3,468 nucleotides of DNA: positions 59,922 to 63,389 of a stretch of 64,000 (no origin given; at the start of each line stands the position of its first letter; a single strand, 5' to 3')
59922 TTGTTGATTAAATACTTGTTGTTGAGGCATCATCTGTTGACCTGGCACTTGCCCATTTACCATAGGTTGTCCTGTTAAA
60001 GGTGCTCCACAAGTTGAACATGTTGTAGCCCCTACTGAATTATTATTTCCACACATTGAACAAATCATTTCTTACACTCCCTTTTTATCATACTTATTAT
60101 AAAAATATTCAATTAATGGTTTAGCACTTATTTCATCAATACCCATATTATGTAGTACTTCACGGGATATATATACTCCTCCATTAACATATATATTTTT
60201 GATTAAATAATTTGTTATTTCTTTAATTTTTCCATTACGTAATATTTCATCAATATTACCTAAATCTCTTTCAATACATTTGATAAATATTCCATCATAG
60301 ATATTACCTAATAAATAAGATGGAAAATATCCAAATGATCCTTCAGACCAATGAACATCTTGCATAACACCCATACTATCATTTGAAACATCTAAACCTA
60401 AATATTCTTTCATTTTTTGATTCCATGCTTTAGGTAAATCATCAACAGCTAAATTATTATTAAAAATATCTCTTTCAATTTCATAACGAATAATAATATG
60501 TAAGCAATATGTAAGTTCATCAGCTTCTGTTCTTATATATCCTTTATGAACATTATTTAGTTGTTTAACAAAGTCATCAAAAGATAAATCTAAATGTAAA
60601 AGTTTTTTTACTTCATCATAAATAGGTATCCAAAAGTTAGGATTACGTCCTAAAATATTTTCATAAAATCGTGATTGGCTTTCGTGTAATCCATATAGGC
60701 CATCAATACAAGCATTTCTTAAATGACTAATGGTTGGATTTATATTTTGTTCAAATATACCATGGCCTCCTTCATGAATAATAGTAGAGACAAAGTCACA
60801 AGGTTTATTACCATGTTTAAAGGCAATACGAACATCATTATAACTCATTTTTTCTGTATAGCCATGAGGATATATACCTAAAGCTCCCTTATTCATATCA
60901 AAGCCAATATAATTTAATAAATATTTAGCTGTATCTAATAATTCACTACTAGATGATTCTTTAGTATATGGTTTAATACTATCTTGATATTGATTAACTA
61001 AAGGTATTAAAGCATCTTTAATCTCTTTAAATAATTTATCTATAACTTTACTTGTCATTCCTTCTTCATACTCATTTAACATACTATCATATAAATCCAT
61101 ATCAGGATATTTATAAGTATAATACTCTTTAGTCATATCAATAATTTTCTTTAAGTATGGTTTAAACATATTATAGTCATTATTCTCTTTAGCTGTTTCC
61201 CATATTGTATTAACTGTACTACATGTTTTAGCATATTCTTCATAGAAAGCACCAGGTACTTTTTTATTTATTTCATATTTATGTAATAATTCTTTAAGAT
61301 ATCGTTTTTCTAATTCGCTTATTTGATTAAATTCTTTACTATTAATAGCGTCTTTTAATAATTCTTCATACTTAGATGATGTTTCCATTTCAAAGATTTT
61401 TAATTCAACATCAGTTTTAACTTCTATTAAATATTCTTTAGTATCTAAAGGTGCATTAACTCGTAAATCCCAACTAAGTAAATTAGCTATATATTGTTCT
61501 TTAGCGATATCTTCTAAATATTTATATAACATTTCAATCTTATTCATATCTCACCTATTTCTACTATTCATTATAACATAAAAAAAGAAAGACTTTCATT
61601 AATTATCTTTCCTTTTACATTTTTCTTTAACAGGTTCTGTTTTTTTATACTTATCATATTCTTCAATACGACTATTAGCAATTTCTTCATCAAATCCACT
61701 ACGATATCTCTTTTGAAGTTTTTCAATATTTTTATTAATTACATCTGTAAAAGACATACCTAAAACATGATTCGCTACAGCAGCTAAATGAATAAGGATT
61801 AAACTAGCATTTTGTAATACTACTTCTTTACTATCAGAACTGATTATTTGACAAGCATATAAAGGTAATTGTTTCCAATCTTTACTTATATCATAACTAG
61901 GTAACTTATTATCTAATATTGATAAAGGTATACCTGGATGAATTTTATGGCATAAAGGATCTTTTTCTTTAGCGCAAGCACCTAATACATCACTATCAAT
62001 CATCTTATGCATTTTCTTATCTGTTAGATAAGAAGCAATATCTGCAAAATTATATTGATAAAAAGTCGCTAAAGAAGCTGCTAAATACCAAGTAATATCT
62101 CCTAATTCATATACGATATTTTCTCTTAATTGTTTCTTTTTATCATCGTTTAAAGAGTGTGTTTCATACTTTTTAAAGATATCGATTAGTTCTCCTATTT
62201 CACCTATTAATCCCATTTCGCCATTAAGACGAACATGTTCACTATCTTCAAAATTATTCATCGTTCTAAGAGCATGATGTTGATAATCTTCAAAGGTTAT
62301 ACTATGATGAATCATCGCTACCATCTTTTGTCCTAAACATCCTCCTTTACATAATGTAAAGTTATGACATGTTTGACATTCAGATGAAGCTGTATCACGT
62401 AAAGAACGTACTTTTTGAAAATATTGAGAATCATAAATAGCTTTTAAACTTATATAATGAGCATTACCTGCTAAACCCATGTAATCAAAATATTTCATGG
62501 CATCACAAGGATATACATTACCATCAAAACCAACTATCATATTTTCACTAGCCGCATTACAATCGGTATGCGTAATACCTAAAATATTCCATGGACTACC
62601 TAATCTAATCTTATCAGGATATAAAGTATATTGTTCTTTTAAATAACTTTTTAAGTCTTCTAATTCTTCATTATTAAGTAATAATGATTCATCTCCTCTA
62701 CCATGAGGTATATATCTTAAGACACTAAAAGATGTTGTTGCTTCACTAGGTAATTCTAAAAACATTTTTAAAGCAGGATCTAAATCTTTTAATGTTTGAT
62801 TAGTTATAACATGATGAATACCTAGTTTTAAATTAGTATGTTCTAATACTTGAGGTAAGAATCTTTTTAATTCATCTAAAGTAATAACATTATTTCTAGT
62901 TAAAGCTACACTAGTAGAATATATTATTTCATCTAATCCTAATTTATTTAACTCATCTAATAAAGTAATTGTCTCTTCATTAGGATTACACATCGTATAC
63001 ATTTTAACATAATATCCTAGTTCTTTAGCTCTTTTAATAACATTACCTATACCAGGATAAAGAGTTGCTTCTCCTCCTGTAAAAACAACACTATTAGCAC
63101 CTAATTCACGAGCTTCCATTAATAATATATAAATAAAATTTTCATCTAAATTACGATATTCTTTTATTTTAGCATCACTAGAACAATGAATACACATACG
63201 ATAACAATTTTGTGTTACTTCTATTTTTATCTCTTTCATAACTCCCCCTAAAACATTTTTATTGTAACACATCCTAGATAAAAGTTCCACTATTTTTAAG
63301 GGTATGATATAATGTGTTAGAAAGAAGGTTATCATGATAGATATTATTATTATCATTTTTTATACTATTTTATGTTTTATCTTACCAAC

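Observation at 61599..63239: Radical SAM / SPASM enzyme fused to a MazG-like nucleotide pyrophosphohydrolase, monocistronic and without a visible peptide substrate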

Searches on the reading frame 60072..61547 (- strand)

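Call 89: search_protein_families(library=pfam, proteins=[window:60072-61547:-], max_evalue=0.001)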
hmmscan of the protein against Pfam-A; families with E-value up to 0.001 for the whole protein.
window:60072-61547:- (491 aa): 1 family
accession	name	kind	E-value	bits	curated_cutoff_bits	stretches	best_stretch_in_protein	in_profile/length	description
PF02074.21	Peptidase_M32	-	2.2e-140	469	25.1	1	8-486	3-489/489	Carboxypeptidase Taq (M32) metallopeptidase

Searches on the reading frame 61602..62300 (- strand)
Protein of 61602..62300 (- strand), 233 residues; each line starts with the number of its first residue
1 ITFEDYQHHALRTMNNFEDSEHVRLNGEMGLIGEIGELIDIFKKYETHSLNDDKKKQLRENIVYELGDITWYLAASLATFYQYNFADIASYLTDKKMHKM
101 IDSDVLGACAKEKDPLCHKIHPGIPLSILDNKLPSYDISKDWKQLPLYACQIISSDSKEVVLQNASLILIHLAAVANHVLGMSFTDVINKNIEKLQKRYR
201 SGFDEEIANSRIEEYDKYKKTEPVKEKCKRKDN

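Call 13: search_protein_families(library=pfam, proteins=[window:61602-62270:-], max_evalue=1)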
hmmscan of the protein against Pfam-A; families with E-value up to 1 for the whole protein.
window:61602-62270:- (223 aa): 4 families
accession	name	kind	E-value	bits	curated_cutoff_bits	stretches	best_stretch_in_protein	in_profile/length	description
PF03819.22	MazG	-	1.6e-07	31.9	22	2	21-85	10-65/74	MazG nucleotide pyrophosphohydrolase domain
PF23302.1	HTH_DNAJC9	-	0.03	15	27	1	181-216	33-67/69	DNAJC9 HTH domain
PF25452.1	TM225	-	0.09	13.2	27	1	136-181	49-95/165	TM225-like domain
PF07240.16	Turandot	-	0.13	12.7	27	1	22-52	8-39/80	Stress-inducible humoral factor Turandot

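Call 40: search_solved_structures(query=window:61602-62300:-, max_evalue=10, show_alignments=3)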
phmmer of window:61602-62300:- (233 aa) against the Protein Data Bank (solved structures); distinct sequences matched with E-value up to 10: 8.
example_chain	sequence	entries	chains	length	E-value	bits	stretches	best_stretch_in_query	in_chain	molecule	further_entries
4r0o_A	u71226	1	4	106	0.49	13.4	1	114-152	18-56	Plastocyanin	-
1baw_A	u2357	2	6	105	0.92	12.5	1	114-152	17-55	PLASTOCYANIN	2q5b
2oie_A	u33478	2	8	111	0.93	12.5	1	20-78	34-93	RS21-C6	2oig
2w88_A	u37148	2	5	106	0.93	12.5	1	114-152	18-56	PLASTOCYANIN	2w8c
3cvb_A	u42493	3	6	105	1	12.4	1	114-152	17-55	Plastocyanin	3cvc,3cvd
7mu5_A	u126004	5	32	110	1.8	11.6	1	20-77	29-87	dCTP pyrophosphatase 1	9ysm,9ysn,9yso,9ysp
6sqw_A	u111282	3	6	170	1.9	11.5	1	20-79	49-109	dCTP pyrophosphatase 1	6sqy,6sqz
2a3q_A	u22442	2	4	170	1.9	11.5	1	20-79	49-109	hypothetical protein | Protein RS21-C6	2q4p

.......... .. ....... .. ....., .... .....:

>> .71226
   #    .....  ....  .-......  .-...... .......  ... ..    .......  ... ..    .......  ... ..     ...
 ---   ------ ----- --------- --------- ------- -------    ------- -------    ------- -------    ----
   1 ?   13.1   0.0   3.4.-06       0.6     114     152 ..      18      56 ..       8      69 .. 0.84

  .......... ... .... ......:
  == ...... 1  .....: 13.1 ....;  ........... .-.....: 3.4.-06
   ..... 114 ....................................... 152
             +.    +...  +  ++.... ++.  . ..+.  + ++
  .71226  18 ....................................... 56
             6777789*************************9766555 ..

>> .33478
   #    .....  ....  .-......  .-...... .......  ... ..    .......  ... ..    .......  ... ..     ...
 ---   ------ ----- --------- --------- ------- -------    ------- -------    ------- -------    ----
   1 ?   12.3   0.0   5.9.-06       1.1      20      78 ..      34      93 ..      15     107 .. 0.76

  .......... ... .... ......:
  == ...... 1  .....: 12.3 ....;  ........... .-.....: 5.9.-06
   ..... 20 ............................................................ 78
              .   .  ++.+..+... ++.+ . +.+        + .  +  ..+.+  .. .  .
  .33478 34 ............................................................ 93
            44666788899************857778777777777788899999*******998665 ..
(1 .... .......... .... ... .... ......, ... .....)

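Call 72: search_protein_families(library=ncbifam, proteins=[window:61602-62285:-], max_evalue=0.01)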
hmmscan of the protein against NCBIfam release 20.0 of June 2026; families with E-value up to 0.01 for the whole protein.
window:61602-62285:- (228 aa): 0 families

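Call 73: search_protein_families(library=phrogs, proteins=[window:61602-62285:-], max_evalue=0.001)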
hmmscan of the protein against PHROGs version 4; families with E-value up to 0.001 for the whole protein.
window:61602-62285:- (228 aa): 2 families
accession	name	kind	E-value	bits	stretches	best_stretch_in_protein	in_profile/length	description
phrog_229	-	other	6.6e-19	69.4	2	20-84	276-334/533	MazG-like pyrophosphatase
phrog_22758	-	other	1.9e-07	32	1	24-72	135-181/221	MazG-like pyrophosphatase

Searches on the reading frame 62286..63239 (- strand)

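Call 73: search_protein_families(library=phrogs, proteins=[window:62286-63239:-], max_evalue=0.001)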
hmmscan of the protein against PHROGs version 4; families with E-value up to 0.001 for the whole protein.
window:62286-63239:- (318 aa): 3 families
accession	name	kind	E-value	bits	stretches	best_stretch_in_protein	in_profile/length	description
phrog_1802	-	other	5.6e-10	39.7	1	136-306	197-378/556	radical SAM domain-containing protein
phrog_31524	-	unknown function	1.9e-05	25.3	1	3-142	4-134/190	-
phrog_13987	-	other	0.0006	20.2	0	2-71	15-86/274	radical SAM domain-containing protein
